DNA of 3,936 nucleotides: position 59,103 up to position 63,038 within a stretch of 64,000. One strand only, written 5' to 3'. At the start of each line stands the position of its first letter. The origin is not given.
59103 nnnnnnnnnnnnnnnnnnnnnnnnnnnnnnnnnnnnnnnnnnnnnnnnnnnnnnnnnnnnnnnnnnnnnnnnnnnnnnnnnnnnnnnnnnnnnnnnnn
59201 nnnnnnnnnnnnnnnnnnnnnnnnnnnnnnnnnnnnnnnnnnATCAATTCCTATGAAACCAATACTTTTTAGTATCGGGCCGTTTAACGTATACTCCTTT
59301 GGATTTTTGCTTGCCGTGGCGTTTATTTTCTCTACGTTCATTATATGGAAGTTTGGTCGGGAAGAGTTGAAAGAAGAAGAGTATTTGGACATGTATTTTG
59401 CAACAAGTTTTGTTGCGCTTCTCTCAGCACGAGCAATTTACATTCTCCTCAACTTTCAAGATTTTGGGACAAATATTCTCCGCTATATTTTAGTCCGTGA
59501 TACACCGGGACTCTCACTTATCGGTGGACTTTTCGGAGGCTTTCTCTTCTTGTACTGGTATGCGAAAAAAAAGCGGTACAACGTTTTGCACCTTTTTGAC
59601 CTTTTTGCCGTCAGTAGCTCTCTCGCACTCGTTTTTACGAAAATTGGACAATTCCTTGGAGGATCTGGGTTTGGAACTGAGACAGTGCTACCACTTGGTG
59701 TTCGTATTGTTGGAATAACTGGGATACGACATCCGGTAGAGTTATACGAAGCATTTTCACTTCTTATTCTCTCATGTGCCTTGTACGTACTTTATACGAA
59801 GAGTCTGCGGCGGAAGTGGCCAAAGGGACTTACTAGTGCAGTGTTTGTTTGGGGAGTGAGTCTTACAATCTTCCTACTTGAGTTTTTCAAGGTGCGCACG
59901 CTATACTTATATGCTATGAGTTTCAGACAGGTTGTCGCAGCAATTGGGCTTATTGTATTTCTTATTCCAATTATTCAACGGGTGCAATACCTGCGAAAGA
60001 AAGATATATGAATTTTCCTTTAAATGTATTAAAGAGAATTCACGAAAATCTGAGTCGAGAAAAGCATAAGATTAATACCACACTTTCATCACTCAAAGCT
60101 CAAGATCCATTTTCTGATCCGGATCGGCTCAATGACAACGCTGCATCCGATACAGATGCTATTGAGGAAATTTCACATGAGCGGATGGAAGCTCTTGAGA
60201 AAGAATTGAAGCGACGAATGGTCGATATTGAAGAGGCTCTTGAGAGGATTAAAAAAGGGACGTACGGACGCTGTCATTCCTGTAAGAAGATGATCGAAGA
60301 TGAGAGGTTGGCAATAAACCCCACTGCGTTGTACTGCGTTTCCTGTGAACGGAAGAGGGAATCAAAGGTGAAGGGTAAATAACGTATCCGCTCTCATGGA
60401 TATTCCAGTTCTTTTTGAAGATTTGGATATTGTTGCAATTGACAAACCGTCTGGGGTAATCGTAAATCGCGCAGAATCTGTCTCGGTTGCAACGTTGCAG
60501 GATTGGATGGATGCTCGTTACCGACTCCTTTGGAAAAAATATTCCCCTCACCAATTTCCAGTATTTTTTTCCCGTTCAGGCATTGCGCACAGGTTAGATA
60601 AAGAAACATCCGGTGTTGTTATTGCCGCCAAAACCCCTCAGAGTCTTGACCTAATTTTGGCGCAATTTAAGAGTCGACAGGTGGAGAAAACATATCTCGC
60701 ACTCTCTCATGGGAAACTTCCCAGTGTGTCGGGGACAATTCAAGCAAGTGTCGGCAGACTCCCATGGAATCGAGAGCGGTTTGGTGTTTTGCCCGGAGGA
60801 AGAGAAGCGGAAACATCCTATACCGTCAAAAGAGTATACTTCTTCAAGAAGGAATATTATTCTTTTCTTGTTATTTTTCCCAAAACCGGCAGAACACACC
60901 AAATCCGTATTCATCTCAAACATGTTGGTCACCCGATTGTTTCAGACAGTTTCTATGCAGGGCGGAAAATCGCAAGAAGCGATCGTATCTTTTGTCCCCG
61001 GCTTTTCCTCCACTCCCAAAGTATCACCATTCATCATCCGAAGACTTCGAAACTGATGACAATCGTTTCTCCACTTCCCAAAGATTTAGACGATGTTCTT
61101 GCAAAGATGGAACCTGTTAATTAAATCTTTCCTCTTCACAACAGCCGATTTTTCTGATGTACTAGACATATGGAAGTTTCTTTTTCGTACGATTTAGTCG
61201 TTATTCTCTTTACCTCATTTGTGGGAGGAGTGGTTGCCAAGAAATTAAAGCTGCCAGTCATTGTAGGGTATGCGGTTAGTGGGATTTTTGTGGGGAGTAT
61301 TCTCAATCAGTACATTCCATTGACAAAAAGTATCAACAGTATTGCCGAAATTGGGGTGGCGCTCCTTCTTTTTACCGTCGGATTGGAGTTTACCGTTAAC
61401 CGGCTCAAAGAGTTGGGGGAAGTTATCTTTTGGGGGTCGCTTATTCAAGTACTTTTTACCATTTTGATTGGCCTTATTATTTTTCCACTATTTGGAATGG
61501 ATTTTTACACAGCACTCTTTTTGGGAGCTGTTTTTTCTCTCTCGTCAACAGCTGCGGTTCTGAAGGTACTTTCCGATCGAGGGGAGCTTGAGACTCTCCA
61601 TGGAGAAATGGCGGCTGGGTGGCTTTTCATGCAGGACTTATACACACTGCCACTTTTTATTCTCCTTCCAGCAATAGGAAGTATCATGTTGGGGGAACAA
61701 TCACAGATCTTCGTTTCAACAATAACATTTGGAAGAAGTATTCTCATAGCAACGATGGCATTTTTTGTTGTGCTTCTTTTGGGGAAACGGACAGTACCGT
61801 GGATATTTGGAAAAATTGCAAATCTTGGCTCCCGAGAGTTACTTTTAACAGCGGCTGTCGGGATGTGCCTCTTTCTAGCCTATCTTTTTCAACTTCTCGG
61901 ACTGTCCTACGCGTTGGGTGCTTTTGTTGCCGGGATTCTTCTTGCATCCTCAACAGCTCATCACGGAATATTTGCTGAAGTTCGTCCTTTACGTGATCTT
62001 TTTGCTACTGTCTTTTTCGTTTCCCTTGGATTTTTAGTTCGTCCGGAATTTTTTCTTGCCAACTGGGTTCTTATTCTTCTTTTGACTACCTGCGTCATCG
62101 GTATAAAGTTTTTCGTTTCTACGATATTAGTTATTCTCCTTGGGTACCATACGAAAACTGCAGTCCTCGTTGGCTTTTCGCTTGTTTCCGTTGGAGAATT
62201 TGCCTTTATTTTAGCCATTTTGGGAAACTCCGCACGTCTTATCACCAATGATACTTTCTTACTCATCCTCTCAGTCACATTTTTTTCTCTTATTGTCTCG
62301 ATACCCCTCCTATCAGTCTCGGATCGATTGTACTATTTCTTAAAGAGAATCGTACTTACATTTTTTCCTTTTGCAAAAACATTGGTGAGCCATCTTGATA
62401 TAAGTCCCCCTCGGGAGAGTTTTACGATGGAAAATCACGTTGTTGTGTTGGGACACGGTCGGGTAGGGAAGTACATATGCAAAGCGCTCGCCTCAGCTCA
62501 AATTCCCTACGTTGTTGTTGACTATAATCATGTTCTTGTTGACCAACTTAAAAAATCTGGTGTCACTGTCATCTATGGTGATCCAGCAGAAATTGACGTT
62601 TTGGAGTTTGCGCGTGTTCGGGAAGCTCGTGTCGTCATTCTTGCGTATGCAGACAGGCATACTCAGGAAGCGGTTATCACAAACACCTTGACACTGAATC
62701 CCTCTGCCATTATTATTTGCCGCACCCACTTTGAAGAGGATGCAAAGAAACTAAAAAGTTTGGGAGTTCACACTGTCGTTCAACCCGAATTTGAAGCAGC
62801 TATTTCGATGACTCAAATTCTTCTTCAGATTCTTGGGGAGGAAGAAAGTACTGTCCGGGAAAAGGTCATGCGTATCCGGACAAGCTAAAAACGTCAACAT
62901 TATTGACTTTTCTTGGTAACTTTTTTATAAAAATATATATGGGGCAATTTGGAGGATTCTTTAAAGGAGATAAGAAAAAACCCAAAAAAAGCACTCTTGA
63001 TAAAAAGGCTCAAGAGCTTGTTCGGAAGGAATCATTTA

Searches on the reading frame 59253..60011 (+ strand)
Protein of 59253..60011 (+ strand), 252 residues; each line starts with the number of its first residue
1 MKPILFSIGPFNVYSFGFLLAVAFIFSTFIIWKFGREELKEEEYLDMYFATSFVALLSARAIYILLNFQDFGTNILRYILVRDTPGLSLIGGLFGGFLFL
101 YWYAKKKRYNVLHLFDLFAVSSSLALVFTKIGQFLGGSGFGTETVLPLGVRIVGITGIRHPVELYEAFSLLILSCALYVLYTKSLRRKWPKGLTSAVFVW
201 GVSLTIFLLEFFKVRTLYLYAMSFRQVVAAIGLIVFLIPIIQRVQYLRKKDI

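Call 72: search_protein_families(library=pfam, proteins=[window:59253-60011:+], max_evalue=0.00001)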
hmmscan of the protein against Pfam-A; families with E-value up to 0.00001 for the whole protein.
window:59253-60011:+ (252 aa): 1 family
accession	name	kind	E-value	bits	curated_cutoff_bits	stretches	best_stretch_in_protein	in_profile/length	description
PF01790.23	LGT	-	1.3e-33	116.7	24.9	1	3-238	1-236/240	Prolipoprotein diacylglyceryl transferase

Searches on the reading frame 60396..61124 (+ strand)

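Call 72: search_protein_families(library=pfam, proteins=[window:60396-61124:+], max_evalue=0.00001)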
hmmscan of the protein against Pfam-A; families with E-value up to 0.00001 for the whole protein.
window:60396-61124:+ (242 aa): 1 family
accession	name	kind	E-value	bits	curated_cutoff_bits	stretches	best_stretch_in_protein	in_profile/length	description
PF00849.27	PseudoU_synth_2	-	2e-24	87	26.8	1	12-176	2-152/152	RNA pseudouridylate synthase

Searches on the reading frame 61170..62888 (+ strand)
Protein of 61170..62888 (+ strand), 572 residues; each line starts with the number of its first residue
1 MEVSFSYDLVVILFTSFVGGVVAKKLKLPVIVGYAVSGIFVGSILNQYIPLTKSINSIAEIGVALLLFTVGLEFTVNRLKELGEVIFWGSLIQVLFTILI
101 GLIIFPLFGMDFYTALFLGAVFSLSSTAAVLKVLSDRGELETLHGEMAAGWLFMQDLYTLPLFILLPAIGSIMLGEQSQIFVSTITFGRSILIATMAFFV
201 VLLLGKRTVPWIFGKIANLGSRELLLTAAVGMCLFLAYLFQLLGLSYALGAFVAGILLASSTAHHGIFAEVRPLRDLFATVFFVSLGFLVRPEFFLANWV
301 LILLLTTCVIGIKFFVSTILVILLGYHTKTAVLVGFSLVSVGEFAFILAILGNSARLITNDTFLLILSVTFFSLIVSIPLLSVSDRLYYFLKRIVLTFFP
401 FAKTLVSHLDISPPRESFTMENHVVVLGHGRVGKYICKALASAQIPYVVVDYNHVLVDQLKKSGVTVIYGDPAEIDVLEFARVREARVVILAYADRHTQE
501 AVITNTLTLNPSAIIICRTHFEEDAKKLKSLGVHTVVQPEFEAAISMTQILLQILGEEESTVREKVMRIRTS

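Call 72: search_protein_families(library=pfam, proteins=[window:61170-62888:+], max_evalue=0.00001)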
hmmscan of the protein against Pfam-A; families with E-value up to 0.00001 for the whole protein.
window:61170-62888:+ (572 aa): 2 families
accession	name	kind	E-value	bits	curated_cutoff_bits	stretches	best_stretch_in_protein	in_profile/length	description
PF00999.27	Na_H_Exchanger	-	4.6e-58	197.3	26.2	1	14-377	2-370/375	Sodium/hydrogen exchanger, transmembrane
PF02254.24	TrkA_N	-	1.3e-24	87.2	23.8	1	424-539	1-116/116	TrkA-N domain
